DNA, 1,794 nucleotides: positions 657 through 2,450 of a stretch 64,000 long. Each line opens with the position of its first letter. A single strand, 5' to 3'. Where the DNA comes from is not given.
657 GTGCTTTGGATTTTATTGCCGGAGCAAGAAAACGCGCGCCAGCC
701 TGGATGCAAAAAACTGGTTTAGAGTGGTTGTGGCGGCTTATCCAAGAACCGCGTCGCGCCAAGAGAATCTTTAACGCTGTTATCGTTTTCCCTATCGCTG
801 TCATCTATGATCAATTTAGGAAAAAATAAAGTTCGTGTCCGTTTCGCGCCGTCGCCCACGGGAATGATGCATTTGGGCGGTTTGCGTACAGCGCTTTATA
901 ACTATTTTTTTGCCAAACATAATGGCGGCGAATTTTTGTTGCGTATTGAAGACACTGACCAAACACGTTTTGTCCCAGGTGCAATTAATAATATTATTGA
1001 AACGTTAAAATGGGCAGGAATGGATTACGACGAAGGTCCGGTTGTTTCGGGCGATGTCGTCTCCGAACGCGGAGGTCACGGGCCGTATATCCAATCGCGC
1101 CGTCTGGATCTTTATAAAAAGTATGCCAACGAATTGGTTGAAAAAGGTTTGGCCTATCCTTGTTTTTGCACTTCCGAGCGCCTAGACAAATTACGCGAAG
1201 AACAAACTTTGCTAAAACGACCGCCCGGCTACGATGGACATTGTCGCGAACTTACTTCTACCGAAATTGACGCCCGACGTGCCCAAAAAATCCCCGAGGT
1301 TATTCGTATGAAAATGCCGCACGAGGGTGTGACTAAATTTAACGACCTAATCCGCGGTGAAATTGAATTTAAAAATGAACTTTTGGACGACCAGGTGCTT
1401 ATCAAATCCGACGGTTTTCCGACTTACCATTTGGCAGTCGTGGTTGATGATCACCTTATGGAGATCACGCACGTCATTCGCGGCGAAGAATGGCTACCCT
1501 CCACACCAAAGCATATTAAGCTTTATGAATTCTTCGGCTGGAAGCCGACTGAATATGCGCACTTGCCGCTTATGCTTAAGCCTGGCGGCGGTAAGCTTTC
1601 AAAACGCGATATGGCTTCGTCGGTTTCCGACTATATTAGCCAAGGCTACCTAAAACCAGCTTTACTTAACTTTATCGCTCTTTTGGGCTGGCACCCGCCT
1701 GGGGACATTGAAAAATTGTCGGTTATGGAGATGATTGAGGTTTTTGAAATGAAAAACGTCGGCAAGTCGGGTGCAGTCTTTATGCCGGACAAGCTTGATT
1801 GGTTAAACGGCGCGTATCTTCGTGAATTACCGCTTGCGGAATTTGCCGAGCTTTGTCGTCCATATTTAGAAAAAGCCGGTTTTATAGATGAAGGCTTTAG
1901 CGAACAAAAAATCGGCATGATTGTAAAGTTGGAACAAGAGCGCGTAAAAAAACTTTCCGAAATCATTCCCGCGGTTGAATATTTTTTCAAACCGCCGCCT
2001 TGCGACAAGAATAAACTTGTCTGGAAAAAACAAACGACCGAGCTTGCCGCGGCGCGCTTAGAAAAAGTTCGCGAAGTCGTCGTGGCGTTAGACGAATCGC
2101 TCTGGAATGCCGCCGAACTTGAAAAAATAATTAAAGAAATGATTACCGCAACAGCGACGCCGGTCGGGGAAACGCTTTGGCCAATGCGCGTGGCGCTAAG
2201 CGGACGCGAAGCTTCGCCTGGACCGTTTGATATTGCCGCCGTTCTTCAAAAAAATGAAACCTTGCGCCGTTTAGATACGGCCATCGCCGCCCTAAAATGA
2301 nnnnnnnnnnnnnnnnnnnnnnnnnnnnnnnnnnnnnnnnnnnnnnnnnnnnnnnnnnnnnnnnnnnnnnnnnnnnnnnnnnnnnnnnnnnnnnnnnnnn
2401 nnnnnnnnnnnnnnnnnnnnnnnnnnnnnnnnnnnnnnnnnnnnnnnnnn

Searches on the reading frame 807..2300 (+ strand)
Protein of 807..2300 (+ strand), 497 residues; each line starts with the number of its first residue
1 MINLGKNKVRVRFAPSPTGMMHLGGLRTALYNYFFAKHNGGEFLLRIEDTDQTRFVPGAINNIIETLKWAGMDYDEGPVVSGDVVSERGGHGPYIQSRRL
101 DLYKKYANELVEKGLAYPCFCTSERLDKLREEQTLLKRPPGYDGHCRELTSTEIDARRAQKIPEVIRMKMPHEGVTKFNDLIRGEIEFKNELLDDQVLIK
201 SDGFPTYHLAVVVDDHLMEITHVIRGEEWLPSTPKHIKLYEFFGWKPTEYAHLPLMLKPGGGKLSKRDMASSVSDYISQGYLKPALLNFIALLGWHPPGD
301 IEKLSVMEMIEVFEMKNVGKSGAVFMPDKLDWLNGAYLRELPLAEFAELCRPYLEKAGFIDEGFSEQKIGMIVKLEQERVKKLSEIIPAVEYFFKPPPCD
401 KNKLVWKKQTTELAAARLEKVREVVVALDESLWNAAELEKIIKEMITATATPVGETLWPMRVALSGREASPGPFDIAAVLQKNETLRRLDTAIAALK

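Call 40: search_protein_families(library=pfam, proteins=[window:807-2300:+])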
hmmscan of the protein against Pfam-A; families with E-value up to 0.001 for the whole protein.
window:807-2300:+ (497 aa): 2 families
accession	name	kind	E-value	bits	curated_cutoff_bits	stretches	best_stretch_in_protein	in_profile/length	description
PF00749.27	tRNA-synt_1c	-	2e-103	346.1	23.4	1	8-332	1-314/314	tRNA synthetases class I (E and Q), catalytic domain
PF19269.4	Anticodon_2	-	6.2e-28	98.4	23.6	1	345-493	1-141/141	Anticodon binding domain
